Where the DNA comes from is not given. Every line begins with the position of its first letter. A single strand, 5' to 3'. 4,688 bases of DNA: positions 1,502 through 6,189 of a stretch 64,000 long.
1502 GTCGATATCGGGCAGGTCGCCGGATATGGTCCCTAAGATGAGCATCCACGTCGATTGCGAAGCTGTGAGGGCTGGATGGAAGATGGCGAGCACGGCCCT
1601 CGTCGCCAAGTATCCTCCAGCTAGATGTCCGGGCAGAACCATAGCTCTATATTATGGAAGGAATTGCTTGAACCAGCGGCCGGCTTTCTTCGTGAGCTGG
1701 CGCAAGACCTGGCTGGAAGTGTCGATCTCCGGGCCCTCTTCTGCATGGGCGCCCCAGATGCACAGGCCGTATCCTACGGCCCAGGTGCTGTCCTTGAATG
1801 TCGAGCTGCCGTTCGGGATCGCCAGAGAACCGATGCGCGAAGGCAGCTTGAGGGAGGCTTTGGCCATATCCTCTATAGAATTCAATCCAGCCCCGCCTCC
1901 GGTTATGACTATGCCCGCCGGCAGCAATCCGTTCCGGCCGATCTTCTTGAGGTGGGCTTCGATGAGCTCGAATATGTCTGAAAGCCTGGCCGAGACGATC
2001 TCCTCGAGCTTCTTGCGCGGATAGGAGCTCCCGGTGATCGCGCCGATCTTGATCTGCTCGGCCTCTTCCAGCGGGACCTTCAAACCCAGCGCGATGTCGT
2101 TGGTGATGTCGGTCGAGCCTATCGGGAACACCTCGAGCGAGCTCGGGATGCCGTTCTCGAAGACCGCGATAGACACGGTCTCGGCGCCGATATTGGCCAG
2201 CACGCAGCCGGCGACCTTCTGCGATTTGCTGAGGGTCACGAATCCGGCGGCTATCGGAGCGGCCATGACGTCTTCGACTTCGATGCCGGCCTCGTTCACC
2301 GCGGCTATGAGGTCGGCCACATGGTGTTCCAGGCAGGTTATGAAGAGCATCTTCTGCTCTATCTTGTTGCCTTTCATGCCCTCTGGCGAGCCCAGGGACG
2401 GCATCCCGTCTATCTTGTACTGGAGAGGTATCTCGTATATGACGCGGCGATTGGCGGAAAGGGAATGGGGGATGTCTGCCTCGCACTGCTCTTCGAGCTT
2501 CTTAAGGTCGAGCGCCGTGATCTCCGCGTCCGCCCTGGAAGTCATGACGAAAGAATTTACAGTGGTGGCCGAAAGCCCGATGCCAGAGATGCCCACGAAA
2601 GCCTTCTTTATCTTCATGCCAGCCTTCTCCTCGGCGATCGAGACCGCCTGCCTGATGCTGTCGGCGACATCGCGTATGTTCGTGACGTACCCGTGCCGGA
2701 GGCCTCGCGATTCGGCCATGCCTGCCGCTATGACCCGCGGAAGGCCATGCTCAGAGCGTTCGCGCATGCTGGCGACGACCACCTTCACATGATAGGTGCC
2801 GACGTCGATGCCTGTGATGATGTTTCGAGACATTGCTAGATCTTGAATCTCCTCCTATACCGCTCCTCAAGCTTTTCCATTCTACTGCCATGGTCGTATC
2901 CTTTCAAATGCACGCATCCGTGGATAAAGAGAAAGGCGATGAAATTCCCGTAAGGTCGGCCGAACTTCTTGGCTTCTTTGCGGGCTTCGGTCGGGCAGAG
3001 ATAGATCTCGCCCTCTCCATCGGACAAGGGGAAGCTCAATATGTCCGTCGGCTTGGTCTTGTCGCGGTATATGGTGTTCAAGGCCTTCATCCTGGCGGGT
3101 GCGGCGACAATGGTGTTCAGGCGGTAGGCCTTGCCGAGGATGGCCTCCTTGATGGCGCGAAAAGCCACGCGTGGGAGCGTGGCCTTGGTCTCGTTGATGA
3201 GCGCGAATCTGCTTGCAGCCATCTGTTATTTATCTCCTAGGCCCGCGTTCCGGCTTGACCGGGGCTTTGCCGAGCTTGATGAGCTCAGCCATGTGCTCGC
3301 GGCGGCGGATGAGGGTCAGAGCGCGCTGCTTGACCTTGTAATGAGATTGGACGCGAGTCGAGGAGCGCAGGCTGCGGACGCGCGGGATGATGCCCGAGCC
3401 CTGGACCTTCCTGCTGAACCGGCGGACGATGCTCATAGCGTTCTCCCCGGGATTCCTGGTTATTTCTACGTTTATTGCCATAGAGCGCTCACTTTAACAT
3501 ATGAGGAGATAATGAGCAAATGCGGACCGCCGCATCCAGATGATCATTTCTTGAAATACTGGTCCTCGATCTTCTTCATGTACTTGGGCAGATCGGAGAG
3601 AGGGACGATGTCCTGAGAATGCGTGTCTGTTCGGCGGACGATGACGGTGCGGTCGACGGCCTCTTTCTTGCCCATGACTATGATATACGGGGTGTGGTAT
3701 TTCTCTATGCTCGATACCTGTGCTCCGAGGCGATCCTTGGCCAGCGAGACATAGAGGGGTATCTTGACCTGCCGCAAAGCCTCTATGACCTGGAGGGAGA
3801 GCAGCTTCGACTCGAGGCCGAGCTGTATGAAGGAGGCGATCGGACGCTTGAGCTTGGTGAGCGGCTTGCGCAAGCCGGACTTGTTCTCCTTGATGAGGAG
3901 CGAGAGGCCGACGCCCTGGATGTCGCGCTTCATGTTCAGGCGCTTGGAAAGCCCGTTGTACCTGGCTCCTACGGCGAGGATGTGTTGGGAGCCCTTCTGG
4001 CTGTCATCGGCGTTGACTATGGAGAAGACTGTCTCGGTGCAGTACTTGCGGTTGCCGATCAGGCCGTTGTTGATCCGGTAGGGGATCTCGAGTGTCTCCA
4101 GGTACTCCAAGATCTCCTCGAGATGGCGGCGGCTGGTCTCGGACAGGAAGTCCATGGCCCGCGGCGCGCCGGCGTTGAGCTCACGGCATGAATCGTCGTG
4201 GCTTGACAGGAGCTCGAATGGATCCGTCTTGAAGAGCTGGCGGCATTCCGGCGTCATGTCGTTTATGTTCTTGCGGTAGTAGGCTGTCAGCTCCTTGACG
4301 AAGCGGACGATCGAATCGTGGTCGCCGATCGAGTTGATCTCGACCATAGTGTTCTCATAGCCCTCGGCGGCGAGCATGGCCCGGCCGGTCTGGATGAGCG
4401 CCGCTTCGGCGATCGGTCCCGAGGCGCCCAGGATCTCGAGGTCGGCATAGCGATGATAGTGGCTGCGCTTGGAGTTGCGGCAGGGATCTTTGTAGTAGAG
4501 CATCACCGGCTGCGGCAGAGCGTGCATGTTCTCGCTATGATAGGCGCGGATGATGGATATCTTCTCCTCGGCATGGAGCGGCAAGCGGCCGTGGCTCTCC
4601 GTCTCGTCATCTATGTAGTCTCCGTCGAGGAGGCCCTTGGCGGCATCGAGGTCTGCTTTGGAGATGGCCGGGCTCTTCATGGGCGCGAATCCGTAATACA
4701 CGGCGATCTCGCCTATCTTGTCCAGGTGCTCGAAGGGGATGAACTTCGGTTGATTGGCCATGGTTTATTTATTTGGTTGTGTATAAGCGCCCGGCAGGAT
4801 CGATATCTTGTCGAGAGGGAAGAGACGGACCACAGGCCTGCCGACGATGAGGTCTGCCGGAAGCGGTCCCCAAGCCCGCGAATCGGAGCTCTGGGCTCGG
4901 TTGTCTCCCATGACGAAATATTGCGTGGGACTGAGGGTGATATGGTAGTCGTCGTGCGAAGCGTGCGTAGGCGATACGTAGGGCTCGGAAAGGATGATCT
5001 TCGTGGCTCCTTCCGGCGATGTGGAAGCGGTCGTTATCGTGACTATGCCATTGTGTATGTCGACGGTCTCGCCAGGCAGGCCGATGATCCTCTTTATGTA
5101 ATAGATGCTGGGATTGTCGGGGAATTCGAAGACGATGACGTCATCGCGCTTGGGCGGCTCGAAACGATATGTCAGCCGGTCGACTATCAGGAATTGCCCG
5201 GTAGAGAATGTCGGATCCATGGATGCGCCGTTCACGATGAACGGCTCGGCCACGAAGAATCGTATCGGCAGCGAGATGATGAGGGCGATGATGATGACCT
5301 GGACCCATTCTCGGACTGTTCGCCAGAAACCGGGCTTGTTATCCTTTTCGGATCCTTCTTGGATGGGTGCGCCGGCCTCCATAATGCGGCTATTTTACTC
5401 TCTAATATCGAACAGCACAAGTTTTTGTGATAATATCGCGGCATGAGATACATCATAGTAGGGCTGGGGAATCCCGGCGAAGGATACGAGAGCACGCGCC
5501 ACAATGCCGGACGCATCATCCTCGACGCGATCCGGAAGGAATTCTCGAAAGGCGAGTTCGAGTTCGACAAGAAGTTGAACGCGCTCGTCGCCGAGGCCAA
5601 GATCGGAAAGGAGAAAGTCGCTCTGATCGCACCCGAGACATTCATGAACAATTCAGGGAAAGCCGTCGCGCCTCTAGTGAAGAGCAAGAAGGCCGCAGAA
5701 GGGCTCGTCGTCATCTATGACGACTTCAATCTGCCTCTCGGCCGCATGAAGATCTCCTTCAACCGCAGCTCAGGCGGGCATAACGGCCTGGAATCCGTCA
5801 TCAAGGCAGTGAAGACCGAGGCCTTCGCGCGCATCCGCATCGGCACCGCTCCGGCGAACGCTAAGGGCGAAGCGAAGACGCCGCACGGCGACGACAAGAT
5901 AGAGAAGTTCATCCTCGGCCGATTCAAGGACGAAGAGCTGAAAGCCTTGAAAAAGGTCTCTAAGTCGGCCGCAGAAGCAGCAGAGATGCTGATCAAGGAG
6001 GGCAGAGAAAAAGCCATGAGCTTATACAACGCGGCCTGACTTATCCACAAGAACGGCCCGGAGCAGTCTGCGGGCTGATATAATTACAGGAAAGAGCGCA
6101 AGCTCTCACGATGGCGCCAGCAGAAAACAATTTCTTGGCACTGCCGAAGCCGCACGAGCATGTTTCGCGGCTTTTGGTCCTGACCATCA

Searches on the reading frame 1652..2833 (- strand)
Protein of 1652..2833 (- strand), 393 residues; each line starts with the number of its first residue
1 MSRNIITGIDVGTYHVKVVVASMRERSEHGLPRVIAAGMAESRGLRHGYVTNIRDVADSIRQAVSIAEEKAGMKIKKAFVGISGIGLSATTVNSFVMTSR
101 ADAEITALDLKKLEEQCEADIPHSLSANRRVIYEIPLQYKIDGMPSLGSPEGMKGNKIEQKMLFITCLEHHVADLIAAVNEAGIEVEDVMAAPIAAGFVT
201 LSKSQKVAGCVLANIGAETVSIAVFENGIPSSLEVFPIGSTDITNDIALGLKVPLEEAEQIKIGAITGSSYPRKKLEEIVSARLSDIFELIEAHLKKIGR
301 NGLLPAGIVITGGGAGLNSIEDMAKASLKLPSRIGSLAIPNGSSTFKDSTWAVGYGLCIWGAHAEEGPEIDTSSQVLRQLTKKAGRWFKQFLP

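Call 37: search_protein_families(library=pfam, proteins=[window:1652-2833:-], max_evalue=0.001)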
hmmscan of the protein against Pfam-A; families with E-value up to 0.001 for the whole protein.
window:1652-2833:- (393 aa): 3 families
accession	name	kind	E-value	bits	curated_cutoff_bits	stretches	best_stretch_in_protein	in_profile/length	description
PF14450.12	FtsA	-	4.4e-21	76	31.8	1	211-354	1-125/127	Cell division protein FtsA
PF11104.14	PilM_2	-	5.8e-11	42.4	27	1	8-334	1-304/340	Type IV pilus assembly protein PilM;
PF02491.25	SHS2_FTSA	-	1.3e-08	35.5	25.4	1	92-166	7-79/79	SHS2 domain inserted in FTSA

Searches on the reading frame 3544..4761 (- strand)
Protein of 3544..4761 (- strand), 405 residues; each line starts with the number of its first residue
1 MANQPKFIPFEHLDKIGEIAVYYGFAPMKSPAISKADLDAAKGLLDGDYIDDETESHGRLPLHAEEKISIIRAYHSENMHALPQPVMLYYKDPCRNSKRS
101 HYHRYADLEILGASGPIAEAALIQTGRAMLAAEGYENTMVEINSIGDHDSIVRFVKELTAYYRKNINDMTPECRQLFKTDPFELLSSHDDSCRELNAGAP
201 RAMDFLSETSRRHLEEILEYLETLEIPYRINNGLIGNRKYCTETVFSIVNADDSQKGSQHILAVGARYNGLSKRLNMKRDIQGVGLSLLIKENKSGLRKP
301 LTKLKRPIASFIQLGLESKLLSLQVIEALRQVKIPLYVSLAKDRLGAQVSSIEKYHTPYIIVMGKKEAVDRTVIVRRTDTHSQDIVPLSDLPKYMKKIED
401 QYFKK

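Call 37: search_protein_families(library=pfam, proteins=[window:3544-4761:-], max_evalue=0.001)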
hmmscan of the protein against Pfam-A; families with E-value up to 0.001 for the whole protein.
window:3544-4761:- (405 aa): 2 families
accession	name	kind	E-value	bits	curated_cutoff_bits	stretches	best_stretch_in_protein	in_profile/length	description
PF03129.25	HGTP_anticodon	-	3.9e-09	37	21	1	324-397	20-93/94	Anticodon binding domain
PF13393.11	tRNA-synt_His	-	5.8e-07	29.5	25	1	108-291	116-306/308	Histidyl-tRNA synthetase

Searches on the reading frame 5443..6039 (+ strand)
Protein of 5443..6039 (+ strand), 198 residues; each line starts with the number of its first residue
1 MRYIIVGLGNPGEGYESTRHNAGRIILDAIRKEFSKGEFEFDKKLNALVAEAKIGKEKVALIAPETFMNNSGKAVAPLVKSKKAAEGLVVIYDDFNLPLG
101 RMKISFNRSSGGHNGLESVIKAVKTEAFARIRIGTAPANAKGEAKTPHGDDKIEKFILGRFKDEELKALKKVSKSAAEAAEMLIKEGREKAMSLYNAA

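Call 37: search_protein_families(library=pfam, proteins=[window:5443-6039:+], max_evalue=0.001)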
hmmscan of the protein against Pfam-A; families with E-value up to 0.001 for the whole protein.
window:5443-6039:+ (198 aa): 1 family
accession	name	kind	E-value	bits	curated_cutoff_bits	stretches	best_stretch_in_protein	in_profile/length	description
PF01195.25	Pept_tRNA_hydro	-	2.2e-52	178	27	1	4-196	1-183/183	Peptidyl-tRNA hydrolase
